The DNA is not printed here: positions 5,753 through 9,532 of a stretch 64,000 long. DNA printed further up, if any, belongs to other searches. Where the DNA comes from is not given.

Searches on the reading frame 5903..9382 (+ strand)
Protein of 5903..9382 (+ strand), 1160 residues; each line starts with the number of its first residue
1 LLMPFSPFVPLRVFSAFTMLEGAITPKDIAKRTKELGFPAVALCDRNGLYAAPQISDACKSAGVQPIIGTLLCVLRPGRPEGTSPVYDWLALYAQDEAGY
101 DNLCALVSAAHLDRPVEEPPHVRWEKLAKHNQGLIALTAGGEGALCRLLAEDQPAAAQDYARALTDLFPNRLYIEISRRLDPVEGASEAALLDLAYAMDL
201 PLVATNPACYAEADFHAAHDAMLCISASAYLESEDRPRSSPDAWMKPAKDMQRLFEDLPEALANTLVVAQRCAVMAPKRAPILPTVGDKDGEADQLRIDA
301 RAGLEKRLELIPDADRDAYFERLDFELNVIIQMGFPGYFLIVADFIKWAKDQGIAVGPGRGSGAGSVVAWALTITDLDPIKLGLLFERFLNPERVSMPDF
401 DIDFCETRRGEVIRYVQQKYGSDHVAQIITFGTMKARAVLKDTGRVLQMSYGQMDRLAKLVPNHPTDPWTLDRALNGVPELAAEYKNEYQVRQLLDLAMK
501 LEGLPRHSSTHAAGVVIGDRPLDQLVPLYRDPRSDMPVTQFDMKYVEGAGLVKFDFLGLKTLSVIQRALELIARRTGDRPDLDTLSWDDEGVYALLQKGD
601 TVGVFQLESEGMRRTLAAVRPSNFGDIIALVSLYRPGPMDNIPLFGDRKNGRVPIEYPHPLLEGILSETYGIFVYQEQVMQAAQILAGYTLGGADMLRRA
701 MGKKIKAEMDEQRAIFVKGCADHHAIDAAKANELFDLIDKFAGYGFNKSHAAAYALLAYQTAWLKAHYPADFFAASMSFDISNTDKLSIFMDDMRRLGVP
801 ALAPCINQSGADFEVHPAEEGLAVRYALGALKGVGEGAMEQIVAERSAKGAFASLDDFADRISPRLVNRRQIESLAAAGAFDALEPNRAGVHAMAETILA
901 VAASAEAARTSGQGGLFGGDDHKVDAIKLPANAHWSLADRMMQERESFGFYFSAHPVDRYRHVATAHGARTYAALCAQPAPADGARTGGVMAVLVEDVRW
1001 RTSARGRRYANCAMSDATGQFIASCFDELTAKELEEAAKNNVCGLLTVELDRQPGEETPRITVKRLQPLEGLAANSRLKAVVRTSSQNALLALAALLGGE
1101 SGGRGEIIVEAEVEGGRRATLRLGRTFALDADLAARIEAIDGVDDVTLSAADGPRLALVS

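Call 14: search_protein_families(library=pfam, proteins=[window:5903-9382:+], max_evalue=0.001)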
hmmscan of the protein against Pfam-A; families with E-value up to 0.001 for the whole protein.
window:5903-9382:+ (1160 aa): 4 families
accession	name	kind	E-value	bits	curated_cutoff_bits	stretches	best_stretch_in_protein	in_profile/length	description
PF07733.18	DNA_pol3_alpha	-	7.4e-102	340.8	23.9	1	296-558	3-260/260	Bacterial DNA polymerase III alpha NTPase domain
PF17657.6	DNA_pol3_finger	-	4.2e-61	205.6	22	1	561-723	1-165/166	Bacterial DNA polymerase III alpha subunit finger domain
PF02811.25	PHP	-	5.3e-32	111.9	26.4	1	11-178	2-163/164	PHP domain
PF14579.12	HHH_6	-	4e-27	94.7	25.6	1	798-889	1-88/90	Helix-hairpin-helix motif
